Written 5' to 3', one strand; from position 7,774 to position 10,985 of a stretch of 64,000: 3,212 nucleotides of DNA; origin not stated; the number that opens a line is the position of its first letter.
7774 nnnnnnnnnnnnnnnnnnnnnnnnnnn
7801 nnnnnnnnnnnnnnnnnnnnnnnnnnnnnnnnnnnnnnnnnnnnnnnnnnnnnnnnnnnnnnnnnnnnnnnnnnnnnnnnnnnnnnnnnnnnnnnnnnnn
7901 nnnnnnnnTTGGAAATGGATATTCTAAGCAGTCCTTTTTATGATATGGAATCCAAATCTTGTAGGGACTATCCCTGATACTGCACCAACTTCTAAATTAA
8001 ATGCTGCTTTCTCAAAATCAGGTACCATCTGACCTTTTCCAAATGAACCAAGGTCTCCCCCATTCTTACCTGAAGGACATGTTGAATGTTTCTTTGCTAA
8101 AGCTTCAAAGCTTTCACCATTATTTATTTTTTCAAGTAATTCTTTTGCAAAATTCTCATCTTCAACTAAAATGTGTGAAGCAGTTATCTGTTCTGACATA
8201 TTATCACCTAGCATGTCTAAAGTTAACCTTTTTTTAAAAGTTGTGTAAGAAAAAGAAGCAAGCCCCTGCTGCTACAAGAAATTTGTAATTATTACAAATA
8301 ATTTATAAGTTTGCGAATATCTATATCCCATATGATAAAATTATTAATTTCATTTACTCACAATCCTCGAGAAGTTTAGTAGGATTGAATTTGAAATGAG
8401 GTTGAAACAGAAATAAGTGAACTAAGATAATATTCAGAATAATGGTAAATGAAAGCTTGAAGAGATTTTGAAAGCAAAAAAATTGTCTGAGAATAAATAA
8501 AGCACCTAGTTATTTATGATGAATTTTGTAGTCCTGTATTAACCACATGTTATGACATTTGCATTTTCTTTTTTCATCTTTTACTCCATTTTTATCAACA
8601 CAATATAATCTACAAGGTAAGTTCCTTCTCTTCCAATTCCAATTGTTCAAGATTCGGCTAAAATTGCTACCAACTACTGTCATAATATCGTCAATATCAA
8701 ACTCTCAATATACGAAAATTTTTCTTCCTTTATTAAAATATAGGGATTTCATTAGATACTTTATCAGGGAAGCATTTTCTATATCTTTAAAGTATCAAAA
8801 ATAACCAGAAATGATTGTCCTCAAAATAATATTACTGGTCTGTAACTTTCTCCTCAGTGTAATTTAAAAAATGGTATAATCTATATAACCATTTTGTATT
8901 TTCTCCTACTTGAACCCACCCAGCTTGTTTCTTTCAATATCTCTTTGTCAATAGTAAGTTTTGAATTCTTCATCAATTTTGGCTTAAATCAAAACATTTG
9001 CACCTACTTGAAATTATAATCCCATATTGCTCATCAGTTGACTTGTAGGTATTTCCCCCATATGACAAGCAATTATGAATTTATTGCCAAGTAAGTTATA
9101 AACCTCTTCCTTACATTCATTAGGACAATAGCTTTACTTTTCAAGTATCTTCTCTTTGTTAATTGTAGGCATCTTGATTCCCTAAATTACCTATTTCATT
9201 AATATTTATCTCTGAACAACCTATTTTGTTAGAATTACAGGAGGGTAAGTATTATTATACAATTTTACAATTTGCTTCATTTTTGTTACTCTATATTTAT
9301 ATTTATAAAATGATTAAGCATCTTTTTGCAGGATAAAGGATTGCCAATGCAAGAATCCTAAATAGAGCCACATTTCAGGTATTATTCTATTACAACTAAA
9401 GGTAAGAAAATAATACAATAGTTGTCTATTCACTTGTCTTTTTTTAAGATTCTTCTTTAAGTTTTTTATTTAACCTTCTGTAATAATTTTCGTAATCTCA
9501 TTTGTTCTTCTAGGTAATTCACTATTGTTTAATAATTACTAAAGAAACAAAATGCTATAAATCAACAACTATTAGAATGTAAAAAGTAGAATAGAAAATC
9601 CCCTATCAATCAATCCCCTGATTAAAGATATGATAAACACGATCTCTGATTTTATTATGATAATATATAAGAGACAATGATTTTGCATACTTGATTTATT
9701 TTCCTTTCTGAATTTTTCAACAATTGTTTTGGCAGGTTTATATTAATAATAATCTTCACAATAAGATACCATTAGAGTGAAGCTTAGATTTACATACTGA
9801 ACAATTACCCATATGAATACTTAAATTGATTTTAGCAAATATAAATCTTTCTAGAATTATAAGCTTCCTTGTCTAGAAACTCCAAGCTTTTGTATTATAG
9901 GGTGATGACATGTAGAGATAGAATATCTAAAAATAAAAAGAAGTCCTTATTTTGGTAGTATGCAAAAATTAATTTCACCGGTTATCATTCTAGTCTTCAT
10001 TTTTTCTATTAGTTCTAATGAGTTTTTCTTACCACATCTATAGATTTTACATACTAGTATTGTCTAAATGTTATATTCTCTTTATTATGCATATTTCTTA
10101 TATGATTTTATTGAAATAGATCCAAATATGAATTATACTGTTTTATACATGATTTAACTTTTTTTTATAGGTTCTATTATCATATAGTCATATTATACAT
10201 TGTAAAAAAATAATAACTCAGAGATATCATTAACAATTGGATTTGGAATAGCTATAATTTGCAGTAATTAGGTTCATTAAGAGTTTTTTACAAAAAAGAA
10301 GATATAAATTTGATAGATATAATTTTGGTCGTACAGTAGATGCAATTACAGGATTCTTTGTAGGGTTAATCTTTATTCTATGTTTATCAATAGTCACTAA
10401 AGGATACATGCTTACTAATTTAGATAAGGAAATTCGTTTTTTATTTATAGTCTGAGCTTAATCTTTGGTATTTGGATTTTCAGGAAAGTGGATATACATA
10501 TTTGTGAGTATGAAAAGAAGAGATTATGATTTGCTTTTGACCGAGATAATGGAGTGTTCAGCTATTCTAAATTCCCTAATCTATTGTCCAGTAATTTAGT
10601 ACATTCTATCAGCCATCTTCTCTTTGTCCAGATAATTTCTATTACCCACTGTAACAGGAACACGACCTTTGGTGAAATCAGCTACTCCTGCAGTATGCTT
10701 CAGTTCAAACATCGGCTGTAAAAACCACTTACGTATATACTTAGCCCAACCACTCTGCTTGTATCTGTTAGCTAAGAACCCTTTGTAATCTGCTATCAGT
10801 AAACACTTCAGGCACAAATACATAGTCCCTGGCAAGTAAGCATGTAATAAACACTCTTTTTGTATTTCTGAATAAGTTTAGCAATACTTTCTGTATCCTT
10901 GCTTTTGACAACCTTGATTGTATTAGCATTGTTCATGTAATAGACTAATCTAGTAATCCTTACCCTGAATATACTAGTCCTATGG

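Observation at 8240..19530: ~11 kb ORF-free, extra-AT-rich gene graveyard inside an otherwise compact genome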

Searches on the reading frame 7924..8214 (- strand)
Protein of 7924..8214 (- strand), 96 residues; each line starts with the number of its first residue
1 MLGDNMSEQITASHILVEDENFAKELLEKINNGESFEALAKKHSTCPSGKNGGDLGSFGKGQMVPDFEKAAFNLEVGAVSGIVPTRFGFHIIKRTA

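Call 6: search_protein_families(library=pfam, proteins=[window:7924-8214:-])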
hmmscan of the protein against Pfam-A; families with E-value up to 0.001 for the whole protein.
window:7924-8214:- (96 aa): 3 families
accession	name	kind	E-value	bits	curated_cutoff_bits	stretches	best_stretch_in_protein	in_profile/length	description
PF00639.27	Rotamase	-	3.9e-25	89.1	21.7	1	21-95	20-96/97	PPIC-type PPIASE domain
PF13616.12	Rotamase_3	-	1.1e-24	87.6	22.5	1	8-94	14-112/116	PPIC-type PPIASE domain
PF13145.12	Rotamase_2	-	2.4e-09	38.5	27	1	14-95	27-106/121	PPIC-type PPIASE domain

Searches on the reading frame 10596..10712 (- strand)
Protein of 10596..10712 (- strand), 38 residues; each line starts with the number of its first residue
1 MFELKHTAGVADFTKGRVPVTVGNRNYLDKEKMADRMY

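Call 41: find_encoding_contigs(protein=window:10596-10712:-, flank=10000, max_places=10)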
Protein window:10596-10712:- (38 aa): no gene with exactly this product is on record in the collection.

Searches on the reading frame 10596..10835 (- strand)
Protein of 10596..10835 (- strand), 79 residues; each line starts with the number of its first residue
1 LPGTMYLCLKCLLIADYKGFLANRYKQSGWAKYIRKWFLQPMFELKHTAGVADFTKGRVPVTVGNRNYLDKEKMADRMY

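Call 25: find_encoding_contigs(protein=window:10596-10835:-, flank=10000, max_places=10)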
Protein window:10596-10835:- (79 aa): no gene with exactly this product is on record in the collection.

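Call 40: search_protein_representatives(protein=window:10599-10835:-)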
Query: 79 residues. Proteins with E-value up to 0.001 (for the whole library): 14; up to 1e-10: 1; up to 1e-30: 0. The best 14 are listed.
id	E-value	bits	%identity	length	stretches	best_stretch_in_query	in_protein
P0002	8.8e-17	76.6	100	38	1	42-79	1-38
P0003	1.2e-10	57.1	56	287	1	25-79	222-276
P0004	6.7e-10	54.7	52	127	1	19-79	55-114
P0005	2.0e-07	46.9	44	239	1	23-79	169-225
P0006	2.4e-07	46.6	50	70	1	32-79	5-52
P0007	3.7e-07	46.0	47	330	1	20-78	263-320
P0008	7.6e-05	38.6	34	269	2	13-70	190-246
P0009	2.2e-04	37.2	47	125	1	28-78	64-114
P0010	3.5e-04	36.5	55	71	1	42-79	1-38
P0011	5.0e-04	36.0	49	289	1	31-79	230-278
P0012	5.6e-04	35.9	45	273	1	31-79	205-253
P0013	6.1e-04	35.8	43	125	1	31-79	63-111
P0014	8.4e-04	35.3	41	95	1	29-79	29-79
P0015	9.9e-04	35.1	43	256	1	31-79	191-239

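Call 49: find_encoding_contigs(protein=P0003, flank=10000, max_places=5)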
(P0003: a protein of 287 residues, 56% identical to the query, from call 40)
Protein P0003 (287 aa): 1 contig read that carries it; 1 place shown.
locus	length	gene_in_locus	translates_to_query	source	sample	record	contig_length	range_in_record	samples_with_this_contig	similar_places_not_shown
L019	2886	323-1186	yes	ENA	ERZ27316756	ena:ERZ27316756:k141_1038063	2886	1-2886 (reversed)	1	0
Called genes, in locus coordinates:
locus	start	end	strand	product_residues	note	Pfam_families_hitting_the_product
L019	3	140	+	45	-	?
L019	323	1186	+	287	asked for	PF16795:Phage_integr_3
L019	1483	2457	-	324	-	PF11074:DUF2779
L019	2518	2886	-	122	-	?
